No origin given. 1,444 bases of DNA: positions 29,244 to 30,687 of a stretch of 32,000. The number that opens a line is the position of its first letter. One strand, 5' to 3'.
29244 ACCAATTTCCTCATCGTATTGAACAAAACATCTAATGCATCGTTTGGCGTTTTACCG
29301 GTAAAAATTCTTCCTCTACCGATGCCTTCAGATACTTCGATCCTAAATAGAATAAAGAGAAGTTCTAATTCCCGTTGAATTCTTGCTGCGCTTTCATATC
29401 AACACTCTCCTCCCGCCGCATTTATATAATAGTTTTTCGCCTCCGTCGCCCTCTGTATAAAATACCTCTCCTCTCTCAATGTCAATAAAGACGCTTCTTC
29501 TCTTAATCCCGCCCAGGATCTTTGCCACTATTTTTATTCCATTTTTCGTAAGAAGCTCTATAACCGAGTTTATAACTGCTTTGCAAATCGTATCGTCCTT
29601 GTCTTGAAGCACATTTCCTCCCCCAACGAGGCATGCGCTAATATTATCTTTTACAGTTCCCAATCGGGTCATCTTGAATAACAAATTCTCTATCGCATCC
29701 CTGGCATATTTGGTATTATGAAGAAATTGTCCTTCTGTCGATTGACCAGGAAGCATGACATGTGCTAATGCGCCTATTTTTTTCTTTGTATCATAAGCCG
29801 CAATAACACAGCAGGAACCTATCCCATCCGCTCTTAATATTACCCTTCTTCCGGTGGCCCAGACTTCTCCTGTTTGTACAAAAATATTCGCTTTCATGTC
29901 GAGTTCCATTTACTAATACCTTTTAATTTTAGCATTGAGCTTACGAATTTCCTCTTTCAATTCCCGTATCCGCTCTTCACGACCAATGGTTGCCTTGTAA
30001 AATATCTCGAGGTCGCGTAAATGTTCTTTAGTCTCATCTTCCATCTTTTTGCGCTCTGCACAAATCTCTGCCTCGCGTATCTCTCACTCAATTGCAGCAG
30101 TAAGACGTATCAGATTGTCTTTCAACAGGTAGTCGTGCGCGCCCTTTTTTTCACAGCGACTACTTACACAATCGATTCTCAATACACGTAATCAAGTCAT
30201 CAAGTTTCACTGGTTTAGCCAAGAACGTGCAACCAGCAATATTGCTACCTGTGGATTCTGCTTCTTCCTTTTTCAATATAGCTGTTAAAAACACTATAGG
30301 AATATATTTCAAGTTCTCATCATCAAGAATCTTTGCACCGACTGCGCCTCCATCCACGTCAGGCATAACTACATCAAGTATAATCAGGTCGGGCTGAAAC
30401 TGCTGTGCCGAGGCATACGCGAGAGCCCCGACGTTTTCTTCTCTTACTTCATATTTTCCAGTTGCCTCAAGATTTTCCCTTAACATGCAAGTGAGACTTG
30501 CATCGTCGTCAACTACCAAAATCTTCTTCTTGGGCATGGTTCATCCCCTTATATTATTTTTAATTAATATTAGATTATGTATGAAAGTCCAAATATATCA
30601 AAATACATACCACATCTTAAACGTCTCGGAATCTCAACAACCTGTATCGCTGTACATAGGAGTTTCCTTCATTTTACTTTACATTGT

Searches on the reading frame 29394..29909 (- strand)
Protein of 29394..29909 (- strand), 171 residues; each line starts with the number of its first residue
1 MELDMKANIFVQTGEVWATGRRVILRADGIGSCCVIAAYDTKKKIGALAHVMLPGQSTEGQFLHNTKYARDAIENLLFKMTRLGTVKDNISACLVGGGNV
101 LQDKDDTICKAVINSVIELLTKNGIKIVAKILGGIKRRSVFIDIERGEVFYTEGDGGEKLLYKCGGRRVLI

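Call 5: search_protein_families(library=pfam, proteins=[window:29394-29909:-], max_evalue=0.01)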
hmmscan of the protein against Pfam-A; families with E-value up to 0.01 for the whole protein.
window:29394-29909:- (171 aa): 1 family
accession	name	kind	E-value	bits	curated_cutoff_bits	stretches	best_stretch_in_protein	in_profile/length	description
PF03975.18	CheD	-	3.3e-17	63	25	1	52-151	1-106/108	CheD chemotactic sensory transduction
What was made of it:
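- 29394..29909 (-): cheD (171 aa). The catalytic Cys33 and His50 are conserved. It belongs to a divergent subfamily. Pfam (call 5).
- Checked: cheD is at 29394..29909 on the same strand (PF03975, E 3e-17; call 5).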

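Call 35: search_solved_structures(query=window:29394-29909:-, max_evalue=0.01, show_alignments=2)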
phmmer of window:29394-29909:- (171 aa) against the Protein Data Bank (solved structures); distinct sequences matched with E-value up to 0.01: 1.
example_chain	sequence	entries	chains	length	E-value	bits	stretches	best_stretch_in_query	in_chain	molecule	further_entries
2f9z_C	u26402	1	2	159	8.4e-17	64.9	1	24-161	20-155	PROTEIN (chemotaxis methylation protein)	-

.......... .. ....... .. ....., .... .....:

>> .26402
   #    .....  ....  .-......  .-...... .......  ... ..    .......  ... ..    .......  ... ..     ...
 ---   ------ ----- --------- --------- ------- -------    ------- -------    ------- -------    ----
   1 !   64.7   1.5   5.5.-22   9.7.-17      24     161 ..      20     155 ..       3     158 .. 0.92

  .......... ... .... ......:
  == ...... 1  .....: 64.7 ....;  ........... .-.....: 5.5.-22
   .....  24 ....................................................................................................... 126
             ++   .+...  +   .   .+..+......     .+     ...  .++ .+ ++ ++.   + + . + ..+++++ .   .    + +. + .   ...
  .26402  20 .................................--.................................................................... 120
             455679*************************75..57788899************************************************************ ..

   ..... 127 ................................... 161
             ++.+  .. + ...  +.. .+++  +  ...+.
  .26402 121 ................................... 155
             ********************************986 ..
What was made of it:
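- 29394..29909 (-): PDB 2F9Z_C, E 8e-17 (call 35).
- On CheD glutamine deamidase (PF03975): Cys33 and His50 align with the T. maritima residues (call 35).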

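Call 36: search_protein_families(library=ncbifam, proteins=[window:29394-29909:-], max_evalue=0.01)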
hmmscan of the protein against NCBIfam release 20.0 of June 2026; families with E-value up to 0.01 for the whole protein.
window:29394-29909:- (171 aa): 9 families
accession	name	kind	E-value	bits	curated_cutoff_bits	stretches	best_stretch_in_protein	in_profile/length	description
NF041119.1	CheD_Thtga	equivalog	2.5e-25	89.7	240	1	11-160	5-155/160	chemoreceptor glutamine deamidase/glutamate methylesterase CheD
NF010018.0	PRK13495.1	equivalog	4.8e-24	85.3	243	1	13-160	8-154/159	chemoreceptor glutamine deamidase CheD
NF010015.0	PRK13490.1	equivalog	1.7e-19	70.4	251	1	28-150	25-151/162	chemoreceptor glutamine deamidase CheD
NF010020.0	PRK13498.1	equivalog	6.3e-19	68.5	236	1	5-150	7-154/168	chemoreceptor glutamine deamidase CheD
NF010013.0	PRK13487.1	equivalog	3.7e-17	62.4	223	1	12-150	29-166/201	chemoreceptor glutamine deamidase CheD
NF010016.0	PRK13493.1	equivalog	2.8e-13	50.2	369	1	7-149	42-190/227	chemoreceptor glutamine deamidase CheD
NF010017.0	PRK13494.1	equivalog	1.2e-11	44.5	285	1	11-156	16-159/163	chemoreceptor glutamine deamidase CheD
NF010014.0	PRK13489.1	equivalog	1.3e-09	38.6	290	1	15-141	27-155/238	chemoreceptor glutamine deamidase CheD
NF010019.0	PRK13497.1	equivalog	1.4e-07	31.5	313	1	24-139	25-140/184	chemoreceptor glutamine deamidase CheD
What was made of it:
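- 29394..29909 (-): NCBIfam scores are far below the equivalog cut-offs (call 36).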

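Call 52: find_homologous_proteins(query=window:29394-29909:-, max_evalue=1e-10)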
Query window:29394-29909:- (171 aa): 314 proteins with E <= 1e-10 among 352 candidates; the best 120 are listed.
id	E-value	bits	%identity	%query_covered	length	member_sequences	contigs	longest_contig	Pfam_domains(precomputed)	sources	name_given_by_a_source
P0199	4.3e-104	364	100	98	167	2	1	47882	PF03975.19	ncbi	ncbi:MAG: chemotaxis protein CheD [Candidatus Scalinduaceae bacterium]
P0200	3.2e-86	305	85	100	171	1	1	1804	PF03975.19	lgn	-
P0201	1.2e-61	225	89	70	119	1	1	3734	PF03975.19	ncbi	ncbi:MAG: chemotaxis protein CheD, partial [Thermodesulfobacteriota bacterium]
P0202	3.4e-56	208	61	92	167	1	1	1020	PF03975.19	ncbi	-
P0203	5.3e-53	197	58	94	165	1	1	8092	PF03975.19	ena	-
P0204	8.7e-53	197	56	95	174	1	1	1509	PF03975.19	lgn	-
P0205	3.1e-52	195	60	92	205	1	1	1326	PF03975.19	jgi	jgi:chemotaxis protein CheD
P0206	4.2e-51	191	57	92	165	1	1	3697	PF03975.19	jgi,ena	-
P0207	1.0e-49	187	55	96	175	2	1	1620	PF03975.19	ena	-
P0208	4.8e-49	185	57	96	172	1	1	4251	PF03975.19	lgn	-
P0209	1.2e-48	183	57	91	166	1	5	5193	PF03975.19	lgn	-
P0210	2.4e-48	182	55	94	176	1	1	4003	PF03975.19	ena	-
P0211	3.5e-48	182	56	91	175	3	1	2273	PF03975.19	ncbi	-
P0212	5.2e-48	181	56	95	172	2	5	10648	PF03975.19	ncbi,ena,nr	ncbi:chemotaxis protein CheD [bacterium]|nr:chemotaxis protein CheD [bacterium]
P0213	9.3e-48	180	58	94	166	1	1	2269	PF03975.19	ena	-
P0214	2.0e-47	179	54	99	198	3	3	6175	PF03975.19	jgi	-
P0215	2.3e-47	179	56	89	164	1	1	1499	PF03975.19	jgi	jgi:chemotaxis protein CheD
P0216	2.4e-47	179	55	94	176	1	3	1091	PF03975.19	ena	-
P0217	2.4e-47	179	56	92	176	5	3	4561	PF03975.19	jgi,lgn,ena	jgi:chemotaxis protein CheD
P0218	2.9e-47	179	58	93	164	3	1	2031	PF03975.19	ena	-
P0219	3.3e-47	179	55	94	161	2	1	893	PF03975.19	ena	-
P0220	3.6e-47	178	55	91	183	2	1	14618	PF03975.19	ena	-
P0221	3.8e-47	178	56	94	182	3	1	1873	PF03975.19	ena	-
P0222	4.5e-47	178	54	90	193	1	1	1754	PF03975.19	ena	-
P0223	1.1e-46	177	54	93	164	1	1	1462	PF03975.19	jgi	-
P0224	1.2e-46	177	54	93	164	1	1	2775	PF03975.19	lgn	-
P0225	1.2e-46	177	55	91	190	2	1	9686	PF03975.19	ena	-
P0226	2.2e-46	176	53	95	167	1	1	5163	PF03975.19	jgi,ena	-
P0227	2.6e-46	176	56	91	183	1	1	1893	PF03975.19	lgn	-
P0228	3.0e-46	175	53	93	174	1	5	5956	PF03975.19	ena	-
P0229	3.7e-46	175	55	94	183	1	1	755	PF03975.19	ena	-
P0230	4.1e-46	175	53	95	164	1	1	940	PF03975.19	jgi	jgi:chemotaxis protein CheD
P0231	4.3e-46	175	56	95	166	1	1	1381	PF03975.19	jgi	jgi:chemotaxis protein CheD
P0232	4.9e-46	175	54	94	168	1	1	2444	PF03975.19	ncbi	-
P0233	6.0e-46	174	54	97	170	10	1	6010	PF03975.19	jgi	-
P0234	6.7e-46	174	55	93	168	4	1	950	PF03975.19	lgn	-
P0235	7.2e-46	174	54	94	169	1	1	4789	PF03975.19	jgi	-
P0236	8.3e-46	174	54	91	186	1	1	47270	PF03975.19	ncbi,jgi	-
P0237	1.9e-45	173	53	95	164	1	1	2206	PF03975.19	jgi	jgi:chemotaxis protein CheD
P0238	2.0e-45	173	53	95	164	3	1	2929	PF03975.19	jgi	jgi:chemotaxis protein CheD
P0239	2.1e-45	173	55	93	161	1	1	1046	PF03975.19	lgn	-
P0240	2.9e-45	172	53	94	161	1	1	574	PF03975.19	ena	-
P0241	3.8e-45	172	54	92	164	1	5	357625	PF03975.19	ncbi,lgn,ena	-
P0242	3.9e-45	172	55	93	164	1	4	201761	PF03975.19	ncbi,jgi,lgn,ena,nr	ncbi:MAG TPA: chemotaxis protein CheD [Sedimentisphaerales bacterium]|nr:chemotaxis protein CheD [Se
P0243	3.9e-45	172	54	94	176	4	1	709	PF03975.19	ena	-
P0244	4.1e-45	172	55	94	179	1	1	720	PF03975.19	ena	-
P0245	4.8e-45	172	53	93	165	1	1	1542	PF03975.19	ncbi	-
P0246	5.5e-45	171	52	94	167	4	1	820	PF03975.19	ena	-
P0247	5.6e-45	171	52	95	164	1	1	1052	PF03975.19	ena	-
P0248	7.7e-45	171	56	94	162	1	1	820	PF03975.19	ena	-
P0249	8.4e-45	171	52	95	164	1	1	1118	PF03975.19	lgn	-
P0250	8.5e-45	171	54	95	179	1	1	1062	PF03975.19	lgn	-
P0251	1.2e-44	170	52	93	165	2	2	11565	PF03975.19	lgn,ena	-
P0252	1.2e-44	170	55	93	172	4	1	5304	PF03975.19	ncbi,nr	ncbi:MAG: hypothetical protein DRN17_02360 [Thermoplasmata archaeon]|nr:MAG: hypothetical protein DR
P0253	1.3e-44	170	53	95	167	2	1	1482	PF03975.19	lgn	-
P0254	1.4e-44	170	56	93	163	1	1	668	PF03975.19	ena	-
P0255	1.4e-44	170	54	95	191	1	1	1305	PF03975.19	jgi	-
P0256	1.6e-44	170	53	94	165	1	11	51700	PF03975.19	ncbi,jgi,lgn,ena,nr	ncbi:MAG: chemotaxis protein CheD [Candidatus Tritonobacter lacicola]|nr:chemotaxis protein CheD [Ca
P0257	1.8e-44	170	52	93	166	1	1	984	PF03975.19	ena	-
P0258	1.9e-44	170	53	94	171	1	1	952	PF03975.19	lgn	-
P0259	2.2e-44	169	52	96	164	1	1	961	PF03975.19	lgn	-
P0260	2.4e-44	169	52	95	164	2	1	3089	PF03975.19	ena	-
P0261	3.2e-44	169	53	95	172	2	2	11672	PF03975.19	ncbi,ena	-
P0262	4.1e-44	168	54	95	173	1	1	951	PF03975.19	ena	-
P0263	4.8e-44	168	52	93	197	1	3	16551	PF03975.19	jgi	-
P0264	5.0e-44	168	53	94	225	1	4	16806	PF03975.19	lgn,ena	-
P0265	5.2e-44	168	55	93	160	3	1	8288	PF03975.19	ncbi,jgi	-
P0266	5.9e-44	168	53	93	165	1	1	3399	PF03975.19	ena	-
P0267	6.2e-44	168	53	93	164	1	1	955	PF03975.19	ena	-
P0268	6.6e-44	168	52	98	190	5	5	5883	PF03975.19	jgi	jgi:chemotaxis protein CheD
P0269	7.2e-44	168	52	93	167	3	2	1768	PF03975.19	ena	-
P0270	7.6e-44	168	52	93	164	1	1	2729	PF03975.19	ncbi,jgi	ncbi:MAG: chemotaxis protein CheD [Planctomycetota bacterium]|jgi:chemotaxis protein CheD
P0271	1.1e-43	167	50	95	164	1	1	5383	PF03975.19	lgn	-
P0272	1.1e-43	167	55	92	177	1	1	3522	PF03975.19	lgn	-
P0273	1.2e-43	167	53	95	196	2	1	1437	PF03975.19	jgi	jgi:chemotaxis protein CheD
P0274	1.5e-43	167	51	93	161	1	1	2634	PF03975.19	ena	-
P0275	1.8e-43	166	53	94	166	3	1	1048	PF03975.19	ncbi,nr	ncbi:MAG: chemotaxis protein CheD [Planctomycetes bacterium]|nr:chemotaxis protein CheD [Planctomyce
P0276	1.9e-43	166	54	89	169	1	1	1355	PF03975.19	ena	-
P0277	2.0e-43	166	52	93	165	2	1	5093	PF03975.19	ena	-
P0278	4.6e-43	165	53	93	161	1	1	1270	PF03975.19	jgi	jgi:chemotaxis receptor (MCP) glutamine deamidase CheD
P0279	7.0e-43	164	53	93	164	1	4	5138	PF03975.19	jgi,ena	-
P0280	7.1e-43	164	53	94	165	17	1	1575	PF03975.19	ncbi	-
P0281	7.7e-43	164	53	93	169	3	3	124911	PF03975.19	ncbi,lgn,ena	-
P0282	8.5e-43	164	53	93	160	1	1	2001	PF03975.19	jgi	jgi:chemotaxis protein CheD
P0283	9.6e-43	164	50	93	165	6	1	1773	PF03975.19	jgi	-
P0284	1.2e-42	164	51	91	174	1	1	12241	PF03975.19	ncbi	-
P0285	1.2e-42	164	53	93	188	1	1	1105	PF03975.19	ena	-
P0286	1.3e-42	164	50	97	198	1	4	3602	PF03975.19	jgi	jgi:chemotaxis protein CheD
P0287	1.6e-42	163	50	93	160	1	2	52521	PF03975.19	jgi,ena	-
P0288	1.7e-42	163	52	95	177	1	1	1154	PF03975.19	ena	-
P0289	1.7e-42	163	51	93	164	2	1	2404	PF03975.19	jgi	jgi:chemotaxis protein CheD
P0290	2.1e-42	163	53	91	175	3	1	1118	PF03975.19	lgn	-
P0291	2.2e-42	163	53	94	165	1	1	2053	PF03975.19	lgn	-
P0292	2.2e-42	163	52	94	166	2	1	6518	PF03975.19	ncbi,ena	-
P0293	2.5e-42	163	53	93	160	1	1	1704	PF03975.19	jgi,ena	-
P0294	2.5e-42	163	52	91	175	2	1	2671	PF03975.19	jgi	jgi:chemotaxis protein CheD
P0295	2.7e-42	163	53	92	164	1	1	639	PF03975.19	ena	-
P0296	3.0e-42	162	51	93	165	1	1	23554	PF03975.19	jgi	jgi:chemotaxis protein CheD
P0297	3.4e-42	162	50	94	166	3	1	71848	PF03975.19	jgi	jgi:chemotaxis protein CheD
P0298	4.0e-42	162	52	94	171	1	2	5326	PF03975.19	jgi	-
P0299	4.8e-42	162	52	95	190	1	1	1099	PF03975.19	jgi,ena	-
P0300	5.5e-42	162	53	95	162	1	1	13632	PF03975.19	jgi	jgi:chemotaxis protein CheD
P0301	5.5e-42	162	50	94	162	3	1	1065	PF03975.19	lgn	-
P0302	6.0e-42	161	54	92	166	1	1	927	PF03975.19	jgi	-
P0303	6.2e-42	161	53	93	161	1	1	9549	PF03975.19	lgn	-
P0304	7.0e-42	161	52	92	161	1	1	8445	PF03975.19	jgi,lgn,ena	-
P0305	8.4e-42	161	52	93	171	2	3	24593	PF03975.19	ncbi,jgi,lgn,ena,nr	ncbi:MAG TPA: chemotaxis protein CheD [Sedimentisphaerales bacterium]|nr:chemotaxis protein CheD [Se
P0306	8.5e-42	161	50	93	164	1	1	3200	PF03975.19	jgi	-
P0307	9.1e-42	161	50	93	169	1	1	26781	PF03975.19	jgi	-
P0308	9.7e-42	161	52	93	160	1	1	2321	PF03975.19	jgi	-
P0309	1.1e-41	161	51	93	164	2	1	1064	PF03975.19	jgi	jgi:chemotaxis protein CheD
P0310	1.3e-41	160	48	91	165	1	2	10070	PF03975.19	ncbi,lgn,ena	-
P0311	1.4e-41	160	50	95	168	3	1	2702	PF03975.19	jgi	-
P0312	1.6e-41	160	52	96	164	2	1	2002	PF03975.19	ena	-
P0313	1.7e-41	160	52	93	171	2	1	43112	PF03975.19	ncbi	-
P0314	1.8e-41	160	52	96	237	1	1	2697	PF03975.19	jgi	jgi:chemotaxis protein CheD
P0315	2.0e-41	160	52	91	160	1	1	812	PF03975.19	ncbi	-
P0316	2.1e-41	160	50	91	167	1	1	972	PF03975.19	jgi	jgi:chemotaxis protein CheD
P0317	2.2e-41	160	52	91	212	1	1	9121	PF03975.19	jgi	jgi:chemotaxis protein CheD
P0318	2.5e-41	159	55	92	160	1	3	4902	PF03975.19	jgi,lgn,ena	-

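Call 53: find_encoding_contigs(protein=P0241, flank=6000, max_places=1)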
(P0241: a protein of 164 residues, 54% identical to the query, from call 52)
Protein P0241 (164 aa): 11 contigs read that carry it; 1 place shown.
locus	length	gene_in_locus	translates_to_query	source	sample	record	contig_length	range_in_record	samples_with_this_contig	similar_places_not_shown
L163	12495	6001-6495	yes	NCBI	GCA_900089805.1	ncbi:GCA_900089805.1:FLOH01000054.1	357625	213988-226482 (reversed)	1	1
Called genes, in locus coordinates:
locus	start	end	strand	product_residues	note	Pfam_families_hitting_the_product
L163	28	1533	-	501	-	PF07603:Lcl_C, PF18962:Por_Secre_tail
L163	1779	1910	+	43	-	-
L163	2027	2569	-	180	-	-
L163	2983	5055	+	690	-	PF13426:PAS_9, PF13188:PAS_8, PF08448:PAS_4, PF13426:PAS_9, PF01590:GAF, PF13185:GAF_2, PF13492:GAF_3, PF02518:HATPase_c, +3 more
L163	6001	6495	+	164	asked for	PF03975:CheD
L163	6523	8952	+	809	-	PF00989:PAS, PF08448:PAS_4, PF13426:PAS_9, PF00989:PAS, PF08448:PAS_4, PF13426:PAS_9, PF00512:HisKA, PF02518:HATPase_c, +5 more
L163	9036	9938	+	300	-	PF02518:HATPase_c, PF14501:HATPase_c_5 (weak)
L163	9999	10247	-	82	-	-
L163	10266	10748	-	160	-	PF07355:GRDB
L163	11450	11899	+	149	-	PF01047:MarR, PF12802:MarR_2, PF13463:HTH_27 (weak)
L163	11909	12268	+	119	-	-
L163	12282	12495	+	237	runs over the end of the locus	PF02678:Pirin, PF17954:Pirin_C_2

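Call 54: find_encoding_contigs(protein=P0242, flank=6000, max_places=1)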
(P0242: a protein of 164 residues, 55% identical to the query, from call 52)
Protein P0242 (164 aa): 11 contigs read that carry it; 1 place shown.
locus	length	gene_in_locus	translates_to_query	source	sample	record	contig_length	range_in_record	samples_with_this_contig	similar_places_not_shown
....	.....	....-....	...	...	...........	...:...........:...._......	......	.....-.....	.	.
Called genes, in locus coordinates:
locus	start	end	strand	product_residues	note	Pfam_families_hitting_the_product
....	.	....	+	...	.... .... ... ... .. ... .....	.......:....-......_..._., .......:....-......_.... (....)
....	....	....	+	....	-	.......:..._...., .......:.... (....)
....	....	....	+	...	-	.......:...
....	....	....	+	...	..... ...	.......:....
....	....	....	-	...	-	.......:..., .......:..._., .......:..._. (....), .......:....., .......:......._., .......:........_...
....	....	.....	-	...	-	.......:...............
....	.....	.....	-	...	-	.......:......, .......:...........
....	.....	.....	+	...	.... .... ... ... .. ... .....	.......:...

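Call 55: find_encoding_contigs(protein=P0281, flank=6000, max_places=1)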
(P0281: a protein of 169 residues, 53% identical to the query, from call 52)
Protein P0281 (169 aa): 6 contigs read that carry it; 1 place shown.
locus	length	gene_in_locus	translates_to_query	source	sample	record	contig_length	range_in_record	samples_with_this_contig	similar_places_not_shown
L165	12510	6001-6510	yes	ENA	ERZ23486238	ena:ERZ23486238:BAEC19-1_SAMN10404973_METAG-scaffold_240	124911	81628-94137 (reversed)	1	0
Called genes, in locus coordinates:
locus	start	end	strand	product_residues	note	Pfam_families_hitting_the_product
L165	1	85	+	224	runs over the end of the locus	PF03853:YjeF_N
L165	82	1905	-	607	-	PF13026:DUF3887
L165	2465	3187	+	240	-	PF01479:S4, PF00849:PseudoU_synth_2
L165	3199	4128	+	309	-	-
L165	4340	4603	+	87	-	PF00830:Ribosomal_L28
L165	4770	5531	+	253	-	PF01738:DLH, PF00756:Esterase (weak), PF10503:Esterase_PHB, PF20434:BD-FAE (faint), PF12146:Hydrolase_4 (faint), PF02230:Abhydrolase_2 (weak), PF00561:Abhydrolase_1 (faint), PF00326:Peptidase_S9 (weak)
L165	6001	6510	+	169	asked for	PF03975:CheD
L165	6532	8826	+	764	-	PF00989:PAS, PF08448:PAS_4, PF13426:PAS_9 (weak), PF07730:HisKA_3, PF02518:HATPase_c, PF13581:HATPase_c_2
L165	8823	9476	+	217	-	PF00072:Response_reg, PF00196:GerE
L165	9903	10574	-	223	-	PF02660:G3P_acyltransf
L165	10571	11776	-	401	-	PF13439:Glyco_transf_4, PF00534:Glycos_transf_1, PF13692:Glyco_trans_1_4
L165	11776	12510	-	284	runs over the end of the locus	PF06293:Kdo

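Call 56: find_encoding_contigs(protein=P0297, flank=6000, max_places=1)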
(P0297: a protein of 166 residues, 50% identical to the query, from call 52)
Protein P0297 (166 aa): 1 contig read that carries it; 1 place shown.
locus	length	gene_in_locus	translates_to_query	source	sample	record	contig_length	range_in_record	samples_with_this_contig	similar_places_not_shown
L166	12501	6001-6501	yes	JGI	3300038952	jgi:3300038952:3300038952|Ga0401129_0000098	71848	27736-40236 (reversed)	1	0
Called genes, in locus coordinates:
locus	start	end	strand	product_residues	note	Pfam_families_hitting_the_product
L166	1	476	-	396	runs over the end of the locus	PF13439:Glyco_transf_4, PF13477:Glyco_trans_4_2, PF13579:Glyco_trans_4_4, PF00534:Glycos_transf_1, PF13692:Glyco_trans_1_4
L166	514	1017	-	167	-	-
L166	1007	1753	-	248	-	PF01416:PseudoU_synth_1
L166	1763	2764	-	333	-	PF01118:Semialdhyde_dh, PF02774:Semialdhyde_dhC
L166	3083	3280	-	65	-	-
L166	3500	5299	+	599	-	PF00561:Abhydrolase_1, PF07021:MetW, PF13489:Methyltransf_23, PF08241:Methyltransf_11, PF13649:Methyltransf_25 (weak), PF13847:Methyltransf_31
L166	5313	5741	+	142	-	PF01402:RHH_1, PF08753:NikR_C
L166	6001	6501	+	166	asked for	PF03975:CheD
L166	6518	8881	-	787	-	PF00989:PAS, PF08448:PAS_4, PF13426:PAS_9, PF00512:HisKA, PF02518:HATPase_c, PF00072:Response_reg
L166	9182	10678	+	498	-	PF01555:N6_N4_Mtase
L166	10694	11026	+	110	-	-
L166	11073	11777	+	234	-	PF11149:DUF2924 (weak), PF18755:RAMA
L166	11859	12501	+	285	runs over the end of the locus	PF02498:Bro-N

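Call 57: find_encoding_contigs(protein=P0256, flank=6000, max_places=1)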
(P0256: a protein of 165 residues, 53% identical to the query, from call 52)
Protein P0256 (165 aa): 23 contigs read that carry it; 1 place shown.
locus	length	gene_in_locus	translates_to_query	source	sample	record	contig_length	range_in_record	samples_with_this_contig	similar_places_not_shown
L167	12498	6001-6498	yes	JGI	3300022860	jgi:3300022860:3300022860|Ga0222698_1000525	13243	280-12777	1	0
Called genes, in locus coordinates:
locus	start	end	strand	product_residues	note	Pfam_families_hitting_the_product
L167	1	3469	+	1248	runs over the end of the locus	?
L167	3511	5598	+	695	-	PF13570:Beta-prop_ACSF4, PF25292:Beta-prop_CGLA (faint), PF23381:Beta-prop_IFT122_1st (faint), PF13570:Beta-prop_ACSF4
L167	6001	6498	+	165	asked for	PF03975:CheD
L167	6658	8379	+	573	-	PF00512:HisKA, PF02518:HATPase_c, PF00072:Response_reg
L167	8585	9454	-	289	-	PF08843:AbiEii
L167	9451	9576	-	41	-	-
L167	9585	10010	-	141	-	-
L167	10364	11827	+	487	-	PF13522:GATase_6, PF13537:GATase_7, PF00733:Asn_synthase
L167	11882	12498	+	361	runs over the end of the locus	?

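Call 58: find_encoding_contigs(protein=P0287, flank=6000, max_places=1)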
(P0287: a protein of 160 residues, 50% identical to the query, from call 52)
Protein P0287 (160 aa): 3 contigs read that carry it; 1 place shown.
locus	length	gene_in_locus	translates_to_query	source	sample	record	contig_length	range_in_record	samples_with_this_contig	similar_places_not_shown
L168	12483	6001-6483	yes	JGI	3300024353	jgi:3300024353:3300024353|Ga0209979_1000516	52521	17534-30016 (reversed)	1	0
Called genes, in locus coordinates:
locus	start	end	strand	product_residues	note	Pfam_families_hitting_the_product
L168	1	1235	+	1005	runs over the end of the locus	PF00069:Pkinase, PF01636:APH (faint), PF07714:PK_Tyr_Ser-Thr, PF03109:ABC1 (weak), PF03781:FGE-sulfatase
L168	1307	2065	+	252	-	PF01738:DLH, PF00756:Esterase (weak), PF10503:Esterase_PHB (faint), PF20434:BD-FAE (faint), PF00561:Abhydrolase_1 (faint), PF12146:Hydrolase_4 (faint), PF02230:Abhydrolase_2, PF00326:Peptidase_S9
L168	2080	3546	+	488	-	PF01425:Amidase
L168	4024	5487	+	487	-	PF02934:GatB_N, PF02637:GatB_Yqey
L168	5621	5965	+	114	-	PF01050:MannoseP_isomer (weak), PF02311:AraC_binding (weak), PF07883:Cupin_2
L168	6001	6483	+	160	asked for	PF03975:CheD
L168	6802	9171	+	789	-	PF13493:DUF4118 (weak), PF08448:PAS_4 (weak), PF13426:PAS_9, PF00989:PAS, PF08448:PAS_4, PF13426:PAS_9, PF07730:HisKA_3, PF02518:HATPase_c, +3 more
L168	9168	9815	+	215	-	PF00072:Response_reg, PF00196:GerE, PF08281:Sigma70_r4_2 (weak)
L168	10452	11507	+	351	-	PF00248:Aldo_ket_red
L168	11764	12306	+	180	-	PF13435:Cytochrome_C554 (faint), PF09699:Paired_CXXCH_1 (faint)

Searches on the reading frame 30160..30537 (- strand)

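Call 5: search_protein_families(library=pfam, proteins=[window:30160-30537:-], max_evalue=0.01)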
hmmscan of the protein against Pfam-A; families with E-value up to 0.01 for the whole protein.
window:30160-30537:- (125 aa): 1 family
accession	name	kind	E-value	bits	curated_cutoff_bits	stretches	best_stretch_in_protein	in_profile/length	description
PF00072.30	Response_reg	-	1.2e-16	61.2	30.2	1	6-119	1-110/111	Response regulator receiver domain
